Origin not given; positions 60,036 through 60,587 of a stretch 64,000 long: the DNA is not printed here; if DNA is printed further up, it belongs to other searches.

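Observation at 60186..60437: Unannotated 83-codon gene wedged between rpl24 and rps4e with a Cys3-His-like motif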

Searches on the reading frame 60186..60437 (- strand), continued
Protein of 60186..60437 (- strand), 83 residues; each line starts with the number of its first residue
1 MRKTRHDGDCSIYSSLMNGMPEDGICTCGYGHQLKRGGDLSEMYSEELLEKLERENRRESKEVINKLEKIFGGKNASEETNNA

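Call 40: find_encoding_contigs(protein=P0080, flank=6000, max_places=2)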
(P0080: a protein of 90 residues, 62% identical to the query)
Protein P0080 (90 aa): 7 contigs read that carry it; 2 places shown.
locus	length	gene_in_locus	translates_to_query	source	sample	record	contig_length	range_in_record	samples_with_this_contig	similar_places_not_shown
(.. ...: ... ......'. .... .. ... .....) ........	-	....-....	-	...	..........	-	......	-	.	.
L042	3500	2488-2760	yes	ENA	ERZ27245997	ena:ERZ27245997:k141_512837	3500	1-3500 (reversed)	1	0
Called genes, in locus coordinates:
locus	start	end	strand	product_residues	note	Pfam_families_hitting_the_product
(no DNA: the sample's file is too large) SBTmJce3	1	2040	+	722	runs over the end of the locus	PF00009:GTP_EFTU, PF22042:EF-G_D2, PF03144:GTP_EFTU_D2, PF14492:EFG_III, PF03764:EFG_IV, PF00679:EFG_C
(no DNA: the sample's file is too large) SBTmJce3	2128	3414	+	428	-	PF00009:GTP_EFTU, PF03144:GTP_EFTU_D2, PF03143:GTP_EFTU_D3, PF22594:GTP-eEF1A_C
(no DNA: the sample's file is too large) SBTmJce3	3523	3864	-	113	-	-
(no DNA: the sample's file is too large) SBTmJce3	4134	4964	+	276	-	-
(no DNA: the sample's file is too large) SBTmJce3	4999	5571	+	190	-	PF00753:Lactamase_B, PF19583:ODP, PF12706:Lactamase_B_2 (faint)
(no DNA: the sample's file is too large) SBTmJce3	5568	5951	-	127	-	-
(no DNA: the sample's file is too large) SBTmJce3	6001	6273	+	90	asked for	-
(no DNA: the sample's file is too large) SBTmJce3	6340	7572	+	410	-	PF00365:PFK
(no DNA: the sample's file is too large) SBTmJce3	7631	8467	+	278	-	PF12804:NTP_transf_3 (weak), PF00483:NTP_transferase (weak)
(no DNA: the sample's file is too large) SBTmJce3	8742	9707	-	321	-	PF01047:MarR (faint), PF13404:HTH_AsnC-type, PF13412:HTH_24, PF01037:AsnC_trans_reg (faint), PF13404:HTH_AsnC-type, PF13412:HTH_24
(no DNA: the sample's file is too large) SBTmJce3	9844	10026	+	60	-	-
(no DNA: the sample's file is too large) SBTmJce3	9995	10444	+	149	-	-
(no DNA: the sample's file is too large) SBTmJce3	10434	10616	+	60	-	-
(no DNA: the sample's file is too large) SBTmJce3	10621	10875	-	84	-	PF07578:LAB_N (weak)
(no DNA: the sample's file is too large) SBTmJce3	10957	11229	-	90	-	PF00011:HSP20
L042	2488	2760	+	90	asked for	-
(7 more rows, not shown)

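Call 42: find_encoding_contigs(protein=P0078, flank=6000, max_places=2)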
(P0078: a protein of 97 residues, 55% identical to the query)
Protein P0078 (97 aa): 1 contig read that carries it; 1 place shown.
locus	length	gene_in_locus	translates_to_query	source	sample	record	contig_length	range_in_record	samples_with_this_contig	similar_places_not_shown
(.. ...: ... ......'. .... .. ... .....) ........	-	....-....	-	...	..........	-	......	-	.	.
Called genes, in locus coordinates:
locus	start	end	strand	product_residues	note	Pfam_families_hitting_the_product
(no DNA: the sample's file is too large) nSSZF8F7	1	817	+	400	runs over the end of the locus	PF19610:DUF6115 (faint)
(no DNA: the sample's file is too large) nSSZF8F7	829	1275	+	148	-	PF22547:2H-SAK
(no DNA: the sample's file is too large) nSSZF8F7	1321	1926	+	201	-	-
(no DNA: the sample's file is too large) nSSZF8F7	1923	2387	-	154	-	-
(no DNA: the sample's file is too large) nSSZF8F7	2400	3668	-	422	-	-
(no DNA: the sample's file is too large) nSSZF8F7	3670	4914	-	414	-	-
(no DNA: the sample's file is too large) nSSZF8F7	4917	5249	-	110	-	-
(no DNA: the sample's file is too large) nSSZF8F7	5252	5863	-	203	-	-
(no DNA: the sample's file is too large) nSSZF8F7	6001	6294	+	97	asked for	-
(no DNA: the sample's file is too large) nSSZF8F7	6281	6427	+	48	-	-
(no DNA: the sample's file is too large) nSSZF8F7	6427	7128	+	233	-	-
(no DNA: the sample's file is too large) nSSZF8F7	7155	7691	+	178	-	-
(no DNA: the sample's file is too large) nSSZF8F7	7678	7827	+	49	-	-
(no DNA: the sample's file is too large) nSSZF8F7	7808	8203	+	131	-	-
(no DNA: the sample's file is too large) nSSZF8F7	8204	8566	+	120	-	PF09832:DUF2059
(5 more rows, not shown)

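Call 43: find_encoding_contigs(protein=P0002, flank=4000, max_places=2)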
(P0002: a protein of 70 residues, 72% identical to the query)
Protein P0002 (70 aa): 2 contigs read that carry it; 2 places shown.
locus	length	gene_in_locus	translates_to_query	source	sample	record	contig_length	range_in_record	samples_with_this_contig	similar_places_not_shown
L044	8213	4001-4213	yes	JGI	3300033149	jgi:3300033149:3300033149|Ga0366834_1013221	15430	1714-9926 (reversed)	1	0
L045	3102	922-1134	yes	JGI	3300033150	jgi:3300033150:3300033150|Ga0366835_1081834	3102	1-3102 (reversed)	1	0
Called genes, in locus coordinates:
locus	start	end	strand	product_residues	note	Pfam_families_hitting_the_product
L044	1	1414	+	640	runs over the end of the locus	PF16177:ACAS_N, PF00501:AMP-binding, PF13193:AMP-binding_C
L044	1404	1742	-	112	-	-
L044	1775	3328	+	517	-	PF01558:POR, PF01855:POR_N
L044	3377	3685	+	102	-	-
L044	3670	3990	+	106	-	PF05016:ParE_toxin (weak)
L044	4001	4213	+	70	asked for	-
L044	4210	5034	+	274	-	PF02775:TPP_enzyme_C, PF12367:PFO_beta_C (weak)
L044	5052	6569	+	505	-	PF03063:Prismane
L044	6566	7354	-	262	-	PF04414:tRNA_deacylase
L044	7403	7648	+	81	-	-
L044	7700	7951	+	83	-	-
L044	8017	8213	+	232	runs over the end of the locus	PF00590:TP_methylase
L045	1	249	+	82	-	?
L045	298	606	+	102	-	-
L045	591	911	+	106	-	PF05016:ParE_toxin (weak)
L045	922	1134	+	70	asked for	-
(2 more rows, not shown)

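Call 44: find_encoding_contigs(protein=P0014, flank=4000, max_places=2)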
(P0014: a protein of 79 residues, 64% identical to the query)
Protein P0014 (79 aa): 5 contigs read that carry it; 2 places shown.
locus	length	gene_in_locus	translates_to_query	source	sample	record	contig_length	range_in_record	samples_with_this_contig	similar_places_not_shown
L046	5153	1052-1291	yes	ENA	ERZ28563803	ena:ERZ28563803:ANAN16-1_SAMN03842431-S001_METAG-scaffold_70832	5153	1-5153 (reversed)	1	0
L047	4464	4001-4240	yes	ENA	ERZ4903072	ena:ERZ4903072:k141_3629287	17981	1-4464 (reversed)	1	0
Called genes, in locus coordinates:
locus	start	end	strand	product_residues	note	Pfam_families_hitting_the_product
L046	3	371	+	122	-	?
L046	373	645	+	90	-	-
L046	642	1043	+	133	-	PF16906:Ribosomal_L26, PF00467:KOW (weak)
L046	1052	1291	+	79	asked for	-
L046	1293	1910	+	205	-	PF00900:Ribosomal_S4e, PF00467:KOW (weak)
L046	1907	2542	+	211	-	-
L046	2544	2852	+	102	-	-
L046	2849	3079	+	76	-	PF00253:Ribosomal_S14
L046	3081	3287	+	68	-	-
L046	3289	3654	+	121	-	-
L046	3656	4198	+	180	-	PF00347:Ribosomal_L6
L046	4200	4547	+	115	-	PF01655:Ribosomal_L32e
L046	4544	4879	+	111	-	-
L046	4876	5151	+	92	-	?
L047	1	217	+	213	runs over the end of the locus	PF00237:Ribosomal_L22 (weak)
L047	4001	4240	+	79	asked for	-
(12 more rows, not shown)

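Call 45: find_encoding_contigs(protein=P0018, flank=4000, max_places=2)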
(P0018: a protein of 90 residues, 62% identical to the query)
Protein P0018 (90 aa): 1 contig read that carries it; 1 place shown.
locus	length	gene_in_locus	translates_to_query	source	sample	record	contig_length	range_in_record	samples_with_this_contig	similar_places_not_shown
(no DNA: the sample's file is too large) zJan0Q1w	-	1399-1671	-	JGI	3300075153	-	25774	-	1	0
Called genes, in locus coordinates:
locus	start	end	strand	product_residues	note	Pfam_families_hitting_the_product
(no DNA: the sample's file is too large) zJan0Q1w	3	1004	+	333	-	?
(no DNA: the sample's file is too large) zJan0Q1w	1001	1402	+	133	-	PF00383:dCMP_cyt_deam_1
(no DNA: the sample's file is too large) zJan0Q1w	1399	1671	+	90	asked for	-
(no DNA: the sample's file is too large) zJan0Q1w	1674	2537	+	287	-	PF02775:TPP_enzyme_C, PF12367:PFO_beta_C (weak)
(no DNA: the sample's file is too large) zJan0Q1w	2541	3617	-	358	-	PF04015:DUF362, PF00037:Fer4, PF12837:Fer4_6 (weak)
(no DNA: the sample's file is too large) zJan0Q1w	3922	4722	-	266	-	PF04414:tRNA_deacylase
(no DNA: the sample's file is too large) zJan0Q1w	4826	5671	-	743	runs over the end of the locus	PF13439:Glyco_transf_4 (weak), PF00534:Glycos_transf_1, PF13692:Glyco_trans_1_4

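Call 48: search_protein_families(library=pfam, proteins=[P0096, P0157, P0089, P0196, P0132, P0166, P0173, P0174, P0152, P0129], max_evalue=0.1)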
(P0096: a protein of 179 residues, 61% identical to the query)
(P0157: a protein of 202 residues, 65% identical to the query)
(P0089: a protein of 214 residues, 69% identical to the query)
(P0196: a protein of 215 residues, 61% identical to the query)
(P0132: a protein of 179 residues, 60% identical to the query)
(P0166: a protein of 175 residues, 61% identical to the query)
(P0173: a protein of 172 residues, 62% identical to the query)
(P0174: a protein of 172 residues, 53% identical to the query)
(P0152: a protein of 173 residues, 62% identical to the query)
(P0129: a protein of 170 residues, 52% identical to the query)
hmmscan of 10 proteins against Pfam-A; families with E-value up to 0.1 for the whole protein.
P0096 (179 aa): 1 family
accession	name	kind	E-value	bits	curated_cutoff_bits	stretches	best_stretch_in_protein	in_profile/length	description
PF15414.12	DUF4621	-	0.065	12.6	27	0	76-101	31-56/329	Protein of unknown function (DUF4621)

P0157 (202 aa): 0 families

P0089 (214 aa): 0 families

P0196 (215 aa): 2 families
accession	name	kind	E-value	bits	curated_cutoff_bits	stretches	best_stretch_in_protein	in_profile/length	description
PF15595.11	Imm51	-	0.032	14.5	29.8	1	76-120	31-75/104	Immunity protein 51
PF10675.14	DUF2489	-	0.079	13.4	27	1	91-120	93-122/130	Protein of unknown function (DUF2489)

P0132 (179 aa): 5 families
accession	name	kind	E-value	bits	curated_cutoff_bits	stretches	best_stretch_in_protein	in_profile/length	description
PF14775.11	NYD-SP28_assoc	-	0.0079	16.7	27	0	104-125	33-54/60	Sperm tail C-terminal domain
PF05622.17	HOOK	-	0.018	14.2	35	1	89-124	197-232/514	HOOK protein coiled-coil region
PF09789.14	CC149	-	0.028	14.1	30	1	17-126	13-97/316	Coiled-coil domain-containing protein 149-A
PF06156.18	YabA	-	0.071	14.1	30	0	23-65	11-53/103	Initiation control protein YabA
PF12917.13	YfbR-like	-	0.085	13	25.9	0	26-65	118-157/182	5'-deoxynucleotidase YfbR-like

P0166 (175 aa): 0 families

P0173 (172 aa): 0 families

P0174 (172 aa): 0 families

P0152 (173 aa): 0 families

P0129 (170 aa): 0 families

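Call 56: predict_structure(alignment_id=A6)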
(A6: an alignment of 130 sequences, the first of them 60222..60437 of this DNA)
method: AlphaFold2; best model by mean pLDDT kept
length: 72 residues; sequences in the alignment: 130
mean_pLDDT: 86.1   pTM: 0.60
mean pLDDT of the five models: 86.1, 83.1, 79.7, 70.3, 68.3
residues with pLDDT >= 90: 19; 70-90: 51; 50-70: 2; < 50: 0
segments of 3 or more residues with pLDDT < 50: none
pLDDT, mean of each block of 10 residues (from residue 1): 82 77 87 91 88 88 90 81
secondary structure, 60 per line:
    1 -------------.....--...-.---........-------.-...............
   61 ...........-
elements in order: H14-18 H29-36 H46-71

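Call 58: search_protein_families(library=phrogs, proteins=[L017:3903-4928:+, L017:5557-6291:+, L017:1077-1643:+, L017:3125-3550:+, L017:45-470:+], max_evalue=0.001)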
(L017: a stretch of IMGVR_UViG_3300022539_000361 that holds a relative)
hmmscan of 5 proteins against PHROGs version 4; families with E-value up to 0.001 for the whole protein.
L017:3903-4928:+ (341 aa): 22 families
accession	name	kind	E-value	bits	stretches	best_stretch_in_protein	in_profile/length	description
phrog_758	-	head and packaging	1.7e-37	130.4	1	27-304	25-291/326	head morphogenesis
phrog_6577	-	unknown function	2e-25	90.3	1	170-311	95-237/1066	-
phrog_115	-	head and packaging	2.5e-24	87.4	1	190-306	206-320/665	minor head protein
phrog_595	-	head and packaging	1.3e-23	85.1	1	185-309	187-303/513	head maturation protease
phrog_4728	-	head and packaging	5.3e-23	82.6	1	191-314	185-310/591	head morphogenesis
phrog_2662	-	head and packaging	3.8e-22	79.6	1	80-302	515-707/717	portal protein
phrog_2468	-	head and packaging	1.1e-20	75.4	1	166-309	127-278/303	head morphogenesis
phrog_2841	-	head and packaging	1.4e-18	68.3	1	191-309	196-312/525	minor head protein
phrog_3517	-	head and packaging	6.5e-14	53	1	223-307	231-332/371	head morphogenesis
phrog_19443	-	head and packaging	5.5e-12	45.9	1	187-308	165-289/579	minor head protein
phrog_19480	-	head and packaging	7e-11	42.1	1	177-302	617-735/737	head morphogenesis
phrog_16619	-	head and packaging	4.6e-10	38.7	1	211-327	187-298/1440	minor head protein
phrog_324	-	head and packaging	1.6e-07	31.8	1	193-319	205-333/624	head morphogenesis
phrog_1657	-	head and packaging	1e-06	29.3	1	215-309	206-304/337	head morphogenesis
phrog_241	-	head and packaging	1.3e-06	28.8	1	186-306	149-276/679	head morphogenesis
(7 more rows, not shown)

L017:5557-6291:+ (244 aa): 0 families

L017:1077-1643:+ (188 aa): 0 families

L017:3125-3550:+ (141 aa): 0 families

L017:45-470:+ (141 aa): 2 families
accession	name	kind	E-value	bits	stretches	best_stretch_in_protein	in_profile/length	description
phrog_146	-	head and packaging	5.7e-21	76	1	2-120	329-447/587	portal protein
phrog_12751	-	unknown function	0.00011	22.5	1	9-105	130-223/283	-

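Call 66: fold_search(model_id=the predicted structure, library=viral)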
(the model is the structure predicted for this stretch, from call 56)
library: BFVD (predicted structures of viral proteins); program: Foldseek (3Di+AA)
matches with E <= 10: 4; with E <= 0.001: 0
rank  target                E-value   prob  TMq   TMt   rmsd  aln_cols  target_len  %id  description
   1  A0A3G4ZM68            3.2e+00  0.09  0.33  0.33   3.9        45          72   22  Uncharacterized protein [Terrestrivirus sp.]
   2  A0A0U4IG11            5.3e+00  0.10  0.43  0.28  10.4        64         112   23  (no name in the UniProt tables at hand)
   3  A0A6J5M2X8            6.1e+00  0.02  0.23  0.05  11.6        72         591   11  Uncharacterized protein [uncultured Caudovirales phage]
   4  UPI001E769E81         9.4e+00  0.03  0.23  0.29   8.8        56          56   14  (no name look-up for this kind of identifier)
